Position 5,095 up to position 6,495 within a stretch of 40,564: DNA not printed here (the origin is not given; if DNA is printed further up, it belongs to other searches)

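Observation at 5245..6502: Arbitrium-like receptor and peptide pair with a non-canonical peptide C-terminus (DVRPGM)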

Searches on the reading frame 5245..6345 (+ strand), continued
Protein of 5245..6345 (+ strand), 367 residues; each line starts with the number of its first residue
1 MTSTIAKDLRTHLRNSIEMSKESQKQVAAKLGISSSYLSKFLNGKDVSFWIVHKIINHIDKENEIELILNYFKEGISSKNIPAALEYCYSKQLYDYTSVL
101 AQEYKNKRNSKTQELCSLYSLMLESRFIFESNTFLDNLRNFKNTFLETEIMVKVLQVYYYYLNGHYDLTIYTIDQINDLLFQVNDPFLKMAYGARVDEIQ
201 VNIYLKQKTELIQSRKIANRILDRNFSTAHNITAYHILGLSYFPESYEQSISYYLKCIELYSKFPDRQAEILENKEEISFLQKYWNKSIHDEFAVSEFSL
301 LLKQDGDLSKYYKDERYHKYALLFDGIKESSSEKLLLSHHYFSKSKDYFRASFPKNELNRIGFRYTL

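Call 47: find_encoding_contigs(protein=P0013, flank=2500, max_places=4)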
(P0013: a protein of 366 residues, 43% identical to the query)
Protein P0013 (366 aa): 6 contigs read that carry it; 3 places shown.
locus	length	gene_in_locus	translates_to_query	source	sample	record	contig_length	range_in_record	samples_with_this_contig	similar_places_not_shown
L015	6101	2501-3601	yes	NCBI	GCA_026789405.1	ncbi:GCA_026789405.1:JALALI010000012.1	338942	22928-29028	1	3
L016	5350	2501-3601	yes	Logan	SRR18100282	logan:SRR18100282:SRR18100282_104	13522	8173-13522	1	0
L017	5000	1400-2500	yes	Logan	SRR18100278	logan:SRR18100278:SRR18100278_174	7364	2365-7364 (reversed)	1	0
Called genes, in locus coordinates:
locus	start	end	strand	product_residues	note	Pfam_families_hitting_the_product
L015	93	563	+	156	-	PF01668:SmpB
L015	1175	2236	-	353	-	PF14657:Arm-DNA-bind_4, PF14659:Phage_int_SAM_3, PF22022:Phage_int_M, PF00589:Phage_integrase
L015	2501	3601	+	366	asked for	PF22871:AimR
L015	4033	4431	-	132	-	PF13560:HTH_31, PF12844:HTH_19, PF13443:HTH_26 (faint), PF01381:HTH_3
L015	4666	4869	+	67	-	PF13443:HTH_26 (weak), PF13560:HTH_31, PF12844:HTH_19 (weak), PF01381:HTH_3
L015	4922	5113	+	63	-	PF01381:HTH_3, PF12844:HTH_19 (weak)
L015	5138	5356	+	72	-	-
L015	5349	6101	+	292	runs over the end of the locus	PF09681:Phage_rep_org_N, PF09524:Phg_2220_C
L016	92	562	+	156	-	PF01668:SmpB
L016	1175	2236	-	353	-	PF14657:Arm-DNA-bind_4, PF14659:Phage_int_SAM_3, PF22022:Phage_int_M, PF00589:Phage_integrase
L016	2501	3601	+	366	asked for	PF22871:AimR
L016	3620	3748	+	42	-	-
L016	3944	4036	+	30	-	-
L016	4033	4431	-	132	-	PF13560:HTH_31, PF12844:HTH_19, PF13443:HTH_26 (faint), PF01381:HTH_3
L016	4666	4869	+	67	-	PF13443:HTH_26 (weak), PF13560:HTH_31, PF12844:HTH_19 (weak), PF01381:HTH_3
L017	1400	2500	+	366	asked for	PF22871:AimR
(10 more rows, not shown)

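Call 48: find_encoding_contigs(protein=P0018, flank=2500, max_places=2)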
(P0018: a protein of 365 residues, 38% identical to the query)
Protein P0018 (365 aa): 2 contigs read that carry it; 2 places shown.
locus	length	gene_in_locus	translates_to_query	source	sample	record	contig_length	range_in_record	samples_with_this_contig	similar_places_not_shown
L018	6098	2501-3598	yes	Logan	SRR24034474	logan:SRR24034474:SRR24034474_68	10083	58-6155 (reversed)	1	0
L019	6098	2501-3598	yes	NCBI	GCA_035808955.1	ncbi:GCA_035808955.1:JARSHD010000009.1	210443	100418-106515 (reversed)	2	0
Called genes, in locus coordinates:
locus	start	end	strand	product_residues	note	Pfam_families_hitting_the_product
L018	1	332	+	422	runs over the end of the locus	PF01136:Peptidase_U32, PF16325:Peptidase_U32_C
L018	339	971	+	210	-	PF00485:PRK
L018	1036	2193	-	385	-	PF14657:Arm-DNA-bind_4, PF14659:Phage_int_SAM_3, PF00589:Phage_integrase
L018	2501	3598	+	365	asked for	PF22871:AimR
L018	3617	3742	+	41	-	-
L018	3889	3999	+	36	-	-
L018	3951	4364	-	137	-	PF12844:HTH_19, PF13560:HTH_31, PF01381:HTH_3, PF13443:HTH_26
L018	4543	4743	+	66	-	PF13560:HTH_31 (weak), PF12844:HTH_19, PF01381:HTH_3, PF13443:HTH_26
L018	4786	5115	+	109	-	-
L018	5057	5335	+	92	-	-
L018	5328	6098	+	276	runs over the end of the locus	?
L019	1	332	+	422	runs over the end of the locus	PF01136:Peptidase_U32, PF16325:Peptidase_U32_C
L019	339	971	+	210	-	PF00485:PRK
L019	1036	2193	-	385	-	PF14657:Arm-DNA-bind_4, PF14659:Phage_int_SAM_3, PF00589:Phage_integrase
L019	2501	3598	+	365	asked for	PF22871:AimR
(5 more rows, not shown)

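Call 49: find_encoding_contigs(protein=P0028, flank=2500, max_places=2)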
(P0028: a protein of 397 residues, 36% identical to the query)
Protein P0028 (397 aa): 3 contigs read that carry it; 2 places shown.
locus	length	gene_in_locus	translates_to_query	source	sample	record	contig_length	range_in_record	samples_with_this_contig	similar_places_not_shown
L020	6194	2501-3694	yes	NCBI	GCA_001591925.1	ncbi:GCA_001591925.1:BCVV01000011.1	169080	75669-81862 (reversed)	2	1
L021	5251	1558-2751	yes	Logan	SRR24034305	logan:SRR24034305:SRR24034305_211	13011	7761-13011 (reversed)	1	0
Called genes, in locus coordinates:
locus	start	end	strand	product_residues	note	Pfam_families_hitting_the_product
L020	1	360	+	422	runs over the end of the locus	PF01136:Peptidase_U32, PF16325:Peptidase_U32_C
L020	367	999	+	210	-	PF00485:PRK, PF13238:AAA_18 (faint)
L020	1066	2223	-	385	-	PF14657:Arm-DNA-bind_4, PF14659:Phage_int_SAM_3, PF00589:Phage_integrase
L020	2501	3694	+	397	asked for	PF22871:AimR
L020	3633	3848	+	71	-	-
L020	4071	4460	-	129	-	PF13560:HTH_31, PF01381:HTH_3, PF12844:HTH_19, PF13443:HTH_26 (faint)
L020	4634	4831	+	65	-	PF13560:HTH_31, PF12844:HTH_19, PF13413:HTH_25 (faint), PF13443:HTH_26 (weak), PF01381:HTH_3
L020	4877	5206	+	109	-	-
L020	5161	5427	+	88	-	-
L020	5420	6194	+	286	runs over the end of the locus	PF09681:Phage_rep_org_N, PF09524:Phg_2220_C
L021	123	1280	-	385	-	PF14657:Arm-DNA-bind_4, PF14659:Phage_int_SAM_3, PF00589:Phage_integrase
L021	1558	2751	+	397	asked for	PF22871:AimR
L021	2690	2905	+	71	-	-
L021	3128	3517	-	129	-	PF13560:HTH_31, PF01381:HTH_3, PF12844:HTH_19, PF13443:HTH_26 (faint)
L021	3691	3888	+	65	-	PF13560:HTH_31, PF12844:HTH_19, PF13413:HTH_25 (faint), PF13443:HTH_26 (weak), PF01381:HTH_3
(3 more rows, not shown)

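Call 55: find_encoding_contigs(protein=P0006, flank=2500, max_places=2)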
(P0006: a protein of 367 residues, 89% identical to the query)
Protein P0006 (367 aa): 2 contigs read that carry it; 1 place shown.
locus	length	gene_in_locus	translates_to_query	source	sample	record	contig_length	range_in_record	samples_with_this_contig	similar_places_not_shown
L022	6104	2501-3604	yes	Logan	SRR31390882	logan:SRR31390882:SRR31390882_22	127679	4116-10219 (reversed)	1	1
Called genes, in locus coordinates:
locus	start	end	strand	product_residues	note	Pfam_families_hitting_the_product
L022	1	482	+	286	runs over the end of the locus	PF00126:HTH_1, PF13556:HTH_30 (faint), PF03466:LysR_substrate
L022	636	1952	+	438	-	PF03553:Na_H_antiporter (faint), PF03600:CitMHS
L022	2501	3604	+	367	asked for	PF01381:HTH_3 (faint), PF22871:AimR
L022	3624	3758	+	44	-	-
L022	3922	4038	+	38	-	-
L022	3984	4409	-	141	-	PF12844:HTH_19, PF13560:HTH_31, PF01381:HTH_3, PF13443:HTH_26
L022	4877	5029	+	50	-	-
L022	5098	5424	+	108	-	-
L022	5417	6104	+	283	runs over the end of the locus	PF09681:Phage_rep_org_N, PF09524:Phg_2220_C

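Call 56: find_encoding_contigs(protein=P0007, flank=2500, max_places=2)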
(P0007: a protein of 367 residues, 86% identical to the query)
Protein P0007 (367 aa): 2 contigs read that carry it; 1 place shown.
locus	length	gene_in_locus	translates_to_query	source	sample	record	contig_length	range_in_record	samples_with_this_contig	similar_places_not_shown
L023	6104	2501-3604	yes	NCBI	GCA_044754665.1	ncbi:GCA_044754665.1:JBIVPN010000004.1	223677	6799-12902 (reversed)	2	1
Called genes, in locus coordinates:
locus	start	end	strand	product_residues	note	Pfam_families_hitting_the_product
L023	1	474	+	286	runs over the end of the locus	PF00126:HTH_1, PF13556:HTH_30 (faint), PF03466:LysR_substrate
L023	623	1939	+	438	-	PF03553:Na_H_antiporter (faint), PF03600:CitMHS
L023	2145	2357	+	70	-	PF00196:GerE, PF04545:Sigma70_r4 (weak), PF08281:Sigma70_r4_2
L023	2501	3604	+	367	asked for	PF01381:HTH_3 (faint), PF22871:AimR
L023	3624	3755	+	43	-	-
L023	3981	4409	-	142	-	PF13560:HTH_31, PF01381:HTH_3, PF12844:HTH_19, PF13443:HTH_26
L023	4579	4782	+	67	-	PF12844:HTH_19, PF01381:HTH_3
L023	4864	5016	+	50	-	-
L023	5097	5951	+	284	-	PF09681:Phage_rep_org_N, PF09524:Phg_2220_C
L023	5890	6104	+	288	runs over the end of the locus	-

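Call 57: find_encoding_contigs(protein=P0022, flank=2500, max_places=2)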
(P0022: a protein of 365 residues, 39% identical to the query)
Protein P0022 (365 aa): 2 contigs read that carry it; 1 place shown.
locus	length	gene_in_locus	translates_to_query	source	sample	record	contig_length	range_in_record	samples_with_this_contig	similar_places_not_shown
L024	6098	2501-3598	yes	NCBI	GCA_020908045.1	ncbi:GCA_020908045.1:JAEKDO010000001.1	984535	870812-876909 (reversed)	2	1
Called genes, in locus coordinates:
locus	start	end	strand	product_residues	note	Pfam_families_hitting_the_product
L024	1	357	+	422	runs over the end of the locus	PF01136:Peptidase_U32, PF16325:Peptidase_U32_C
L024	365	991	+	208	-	PF00485:PRK, PF13238:AAA_18 (faint)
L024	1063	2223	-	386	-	PF14657:Arm-DNA-bind_4, PF14659:Phage_int_SAM_3 (weak), PF00589:Phage_integrase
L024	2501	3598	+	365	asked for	PF22871:AimR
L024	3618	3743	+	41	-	-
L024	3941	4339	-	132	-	PF12844:HTH_19, PF13443:HTH_26 (weak), PF13560:HTH_31, PF01381:HTH_3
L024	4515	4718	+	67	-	PF13744:HTH_37 (weak), PF13560:HTH_31, PF12844:HTH_19, PF01381:HTH_3, PF13413:HTH_25 (faint)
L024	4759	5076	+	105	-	-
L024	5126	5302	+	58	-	-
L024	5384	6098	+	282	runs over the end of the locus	PF09681:Phage_rep_org_N, PF09524:Phg_2220_C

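Call 58: find_encoding_contigs(protein=P0019, flank=2500, max_places=2)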
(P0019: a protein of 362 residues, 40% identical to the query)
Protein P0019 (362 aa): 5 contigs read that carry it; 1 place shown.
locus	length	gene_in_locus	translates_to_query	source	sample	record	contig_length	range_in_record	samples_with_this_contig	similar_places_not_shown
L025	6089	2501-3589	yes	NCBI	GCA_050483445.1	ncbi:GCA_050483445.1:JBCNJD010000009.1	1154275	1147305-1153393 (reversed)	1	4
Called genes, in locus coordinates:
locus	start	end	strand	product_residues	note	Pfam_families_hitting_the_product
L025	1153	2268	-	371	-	PF14657:Arm-DNA-bind_4 (weak), PF14659:Phage_int_SAM_3, PF00589:Phage_integrase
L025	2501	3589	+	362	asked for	PF01381:HTH_3 (faint), PF22871:AimR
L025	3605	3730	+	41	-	-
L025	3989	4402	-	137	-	PF12844:HTH_19, PF13560:HTH_31, PF01381:HTH_3, PF13443:HTH_26 (weak)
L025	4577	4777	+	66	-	PF13560:HTH_31, PF12844:HTH_19, PF01381:HTH_3, PF13443:HTH_26 (weak)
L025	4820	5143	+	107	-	PF05595:DUF771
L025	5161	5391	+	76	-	-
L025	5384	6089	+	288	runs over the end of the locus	-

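Call 68: search_solved_structures(query=window:5245-6345:+, max_evalue=10, show_alignments=1)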
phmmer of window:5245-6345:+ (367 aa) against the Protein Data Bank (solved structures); distinct sequences matched with E-value up to 10: 16.
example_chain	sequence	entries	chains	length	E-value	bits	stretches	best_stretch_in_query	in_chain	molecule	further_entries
2wqh_A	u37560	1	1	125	9.4e-06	28.3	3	230-266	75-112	CTPR3Y3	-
1na0_A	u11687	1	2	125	0.00064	22.2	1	230-263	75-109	designed protein CTPR3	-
8ch0_A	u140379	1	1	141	0.0022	20.5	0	233-262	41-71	Consensus tetratricopeptide repeat protein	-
2fo7_A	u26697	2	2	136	0.0036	19.8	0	233-261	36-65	SYNTHETIC CONSENSUS TPR PROTEIN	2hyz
6v8e_A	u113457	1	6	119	0.0075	18.7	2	230-263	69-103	Designed protein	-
6vfi_B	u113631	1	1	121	0.01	18.3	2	229-260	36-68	O43_dn18B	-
6vfj_B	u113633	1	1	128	0.011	18.2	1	230-275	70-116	I53_dn5B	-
1na3_A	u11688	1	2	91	0.011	18.1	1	230-263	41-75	designed protein CTPR2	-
6vfh_A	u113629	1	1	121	0.014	17.8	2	229-260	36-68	T33_dn10A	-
2avp_A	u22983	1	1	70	0.044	16.2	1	233-262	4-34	synthetic consensus TPR protein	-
3kd7_A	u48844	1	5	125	0.047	16.1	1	230-261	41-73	CTPR390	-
1rc9_A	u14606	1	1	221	0.048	16.1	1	215-290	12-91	cysteine-rich secretory protein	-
8ur5_A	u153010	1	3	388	0.21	14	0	230-274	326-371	Trimer head HA,Hemagglutinin HA1 chain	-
9cg2_A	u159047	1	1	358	0.25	13.7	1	158-213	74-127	Elp3/MiaA/NifB-like radical SAM core domain-containing protein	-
2mqk_A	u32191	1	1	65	0.26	13.7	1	7-45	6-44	ATP-dependent target DNA activator B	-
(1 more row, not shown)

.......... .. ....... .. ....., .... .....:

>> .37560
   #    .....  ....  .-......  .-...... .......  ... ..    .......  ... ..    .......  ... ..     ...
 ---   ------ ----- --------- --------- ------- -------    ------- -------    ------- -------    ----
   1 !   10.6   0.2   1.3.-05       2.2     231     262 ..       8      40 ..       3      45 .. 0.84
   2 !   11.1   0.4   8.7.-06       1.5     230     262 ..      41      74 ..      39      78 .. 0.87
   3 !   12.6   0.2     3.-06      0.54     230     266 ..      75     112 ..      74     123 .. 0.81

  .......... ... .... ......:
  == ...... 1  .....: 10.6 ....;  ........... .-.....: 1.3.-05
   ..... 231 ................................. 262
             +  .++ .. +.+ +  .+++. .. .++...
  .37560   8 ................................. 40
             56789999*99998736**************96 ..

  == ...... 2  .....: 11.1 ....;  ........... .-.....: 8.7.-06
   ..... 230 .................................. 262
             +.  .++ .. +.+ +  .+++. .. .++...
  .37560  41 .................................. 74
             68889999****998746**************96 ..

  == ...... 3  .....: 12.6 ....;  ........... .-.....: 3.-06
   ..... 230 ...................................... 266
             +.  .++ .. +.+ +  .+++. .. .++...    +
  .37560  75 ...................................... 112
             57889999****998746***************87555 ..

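Call 79: predict_structure(alignment_id=A3)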
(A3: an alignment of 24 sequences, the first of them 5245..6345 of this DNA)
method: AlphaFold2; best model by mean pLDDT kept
length: 367 residues; sequences in the alignment: 24
mean_pLDDT: 91.7   pTM: 0.87
mean pLDDT of the five models: 91.7, 91.6, 91.2, 90.5, 89.8
residues with pLDDT >= 90: 278; 70-90: 80; 50-70: 2; < 50: 7
segments of 3 or more residues with pLDDT < 50: 1-7
pLDDT, mean of each block of 10 residues (from residue 1): 49 89 89 88 89 91 91 88 94 92 87 93 82 88 93 94 92 96 94 95 93 97 92 97 97 98 92 97 98 98 97 96 97 97 93 95 81
secondary structure, 60 per line:
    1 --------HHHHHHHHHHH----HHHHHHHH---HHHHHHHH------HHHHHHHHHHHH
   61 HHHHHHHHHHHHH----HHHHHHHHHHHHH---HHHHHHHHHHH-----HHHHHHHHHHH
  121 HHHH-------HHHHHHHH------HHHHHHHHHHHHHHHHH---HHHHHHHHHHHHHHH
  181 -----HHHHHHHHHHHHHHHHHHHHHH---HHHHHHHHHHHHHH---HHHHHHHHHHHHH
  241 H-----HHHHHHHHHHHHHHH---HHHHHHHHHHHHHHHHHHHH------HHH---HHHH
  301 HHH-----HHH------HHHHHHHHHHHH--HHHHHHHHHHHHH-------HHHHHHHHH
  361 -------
elements in order: H9-19 H24-31 H35-42 H49-73 H78-90 H94-104 H110-124 H132-139 H146-162 H166-180 H186-207 H211-224 H228-241 H247-261 H265-284 H297-303 H318-329 H332-344 H352-360

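Call 82: search_solved_structures(query=A3, max_evalue=0.001, show_alignments=1)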
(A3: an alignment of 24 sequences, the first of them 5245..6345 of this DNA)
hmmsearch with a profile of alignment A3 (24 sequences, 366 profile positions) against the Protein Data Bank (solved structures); distinct sequences matched with E-value up to 0.001: 10.
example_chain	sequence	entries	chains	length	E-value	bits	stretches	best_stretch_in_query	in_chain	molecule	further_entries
6s7i_A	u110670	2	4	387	3.1e-25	92.3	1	9-361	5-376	Arbitrium receptor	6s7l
7q0n_A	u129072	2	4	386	3.6e-25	92.1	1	9-361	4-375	Arbitrium receptor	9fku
6hp3_A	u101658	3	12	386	8.5e-21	77.7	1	9-364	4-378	SPBc2 prophage-derived uncharacterized protein YopK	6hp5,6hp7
6jg5_A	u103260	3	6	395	8.6e-21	77.6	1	9-364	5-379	AimR transcriptional regulator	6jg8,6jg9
5zw5_A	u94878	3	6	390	8.9e-21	77.6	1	9-364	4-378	AimR transcriptional regulator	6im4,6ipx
5zw6_A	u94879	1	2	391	9e-21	77.6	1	9-364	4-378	AimR transcriptional regulator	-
5xyb_A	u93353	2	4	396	9.5e-21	77.5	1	9-364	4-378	AimR transcriptional regulator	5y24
5zvv_A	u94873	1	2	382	3.1e-16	62.7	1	13-366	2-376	AimR transcriptional regulator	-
5zvw_A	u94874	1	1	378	2e-15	60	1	38-366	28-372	AimR transcriptional regulator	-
2wqh_A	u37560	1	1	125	0.0004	22.8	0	230-274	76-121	CTPR3Y3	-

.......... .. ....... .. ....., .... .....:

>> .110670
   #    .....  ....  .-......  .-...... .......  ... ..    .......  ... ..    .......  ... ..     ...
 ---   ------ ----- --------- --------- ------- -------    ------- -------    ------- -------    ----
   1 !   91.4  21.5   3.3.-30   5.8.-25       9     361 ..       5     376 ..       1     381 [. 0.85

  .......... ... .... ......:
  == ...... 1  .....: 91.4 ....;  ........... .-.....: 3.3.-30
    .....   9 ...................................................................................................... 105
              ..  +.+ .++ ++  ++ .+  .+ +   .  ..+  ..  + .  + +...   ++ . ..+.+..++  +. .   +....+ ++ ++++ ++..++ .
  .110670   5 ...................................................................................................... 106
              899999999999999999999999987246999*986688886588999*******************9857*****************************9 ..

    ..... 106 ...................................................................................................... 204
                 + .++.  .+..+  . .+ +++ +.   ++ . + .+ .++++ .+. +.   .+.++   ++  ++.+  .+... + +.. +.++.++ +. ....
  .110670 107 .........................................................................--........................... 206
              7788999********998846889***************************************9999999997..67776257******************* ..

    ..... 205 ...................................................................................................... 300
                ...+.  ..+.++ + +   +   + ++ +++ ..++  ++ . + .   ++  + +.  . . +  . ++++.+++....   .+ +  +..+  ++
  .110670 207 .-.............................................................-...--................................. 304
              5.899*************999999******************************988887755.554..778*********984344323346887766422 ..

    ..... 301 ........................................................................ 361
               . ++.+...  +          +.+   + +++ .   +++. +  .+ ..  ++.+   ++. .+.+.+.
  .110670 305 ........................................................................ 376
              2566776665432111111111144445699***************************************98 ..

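Call 83: fold_search(model_id=the predicted structure, library=pdb)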
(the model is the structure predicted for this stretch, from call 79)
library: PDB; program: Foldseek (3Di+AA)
matches with E <= 10: 925; with E <= 0.001: 16
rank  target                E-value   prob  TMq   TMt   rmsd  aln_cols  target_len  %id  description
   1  6s7i_A                5.6e-10  1.00  0.81  0.77   3.4       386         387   19  Arbitrium receptor from a Bacillus subtilis Katmira33 phage (released 2021-04-14)
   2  6s7i_B                1.2e-09  1.00  0.79  0.76   3.8       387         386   20  Arbitrium receptor from a Bacillus subtilis Katmira33 phage (released 2021-04-14)
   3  5zw6_A                1.2e-09  1.00  0.75  0.71   5.1       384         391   19  Structure of spAimR (released 2018-09-05)
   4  6ipx_B                2.0e-09  1.00  0.75  0.71   5.1       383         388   19  Crystal structure of the apo form transcription factor (released 2019-01-23)
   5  6jg9_A                2.1e-09  1.00  0.78  0.74   4.1       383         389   18  Crystal structure of AimR in complex with arbitrium peptide (released 2019-07-03)
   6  5zw5_A                3.4e-09  1.00  0.74  0.70   5.2       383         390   19  Structure of SeMet-spAimR (released 2018-08-29)
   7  6hp3_A                3.5e-09  1.00  0.76  0.72   5.1       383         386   19  ARBITRIUM PEPTIDE RECEPTOR FROM SPBETA PHAGE (released 2019-02-13)
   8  5zvv_A                1.6e-08  1.00  0.79  0.76   3.9       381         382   20  Structure of SeMet-phAimR (released 2018-09-05)
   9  6jg8_B                1.6e-08  1.00  0.76  0.71   4.3       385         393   19  Crystal structure of AimR in complex with DNA (released 2019-07-03)
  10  6jg5_A                2.7e-08  1.00  0.73  0.70   5.2       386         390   19  Crystal structure of AimR (released 2019-07-03)
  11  5xyb_A                8.9e-08  1.00  0.66  0.69   5.2       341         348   19  Crystal structure of AimR from Bacillus phage SPbeta (released 2018-08-15)
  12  5zvw_A                2.8e-07  1.00  0.66  0.71   4.7       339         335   21  Structure of phAimR-Ligand (released 2018-09-05)
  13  9f36_B                3.4e-07  1.00  0.71  0.76   3.5       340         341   21  Crystal estructure of AimR from ATCC13952 phage (released 2025-05-14)
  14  5y24_A                3.4e-07  1.00  0.69  0.73   4.0       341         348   19  Crystal structure of AimR from Bacillus phage SPbeta in complex with its signalling peptide (released 2018-09-19)
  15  5xyb_B                3.4e-07  1.00  0.70  0.73   4.8       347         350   19  Crystal structure of AimR from Bacillus phage SPbeta (released 2018-08-15)
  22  8rtc_B                2.2e-02  1.00  0.46  0.48  12.1       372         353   13  Rap from bacteriophage Phi3T in presence of pheromone RGHTS (released 2024-07-24)
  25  8rsu_A                2.6e-02  1.00  0.45  0.45  12.2       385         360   12  Rap from bacteriophage Phi3T in presence of pheromone RRGHTA (released 2024-07-24)
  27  8rtc_A                2.8e-02  1.00  0.45  0.47  11.1       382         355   11  Rap from bacteriophage Phi3T in presence of pheromone RGHTS (released 2024-07-24)
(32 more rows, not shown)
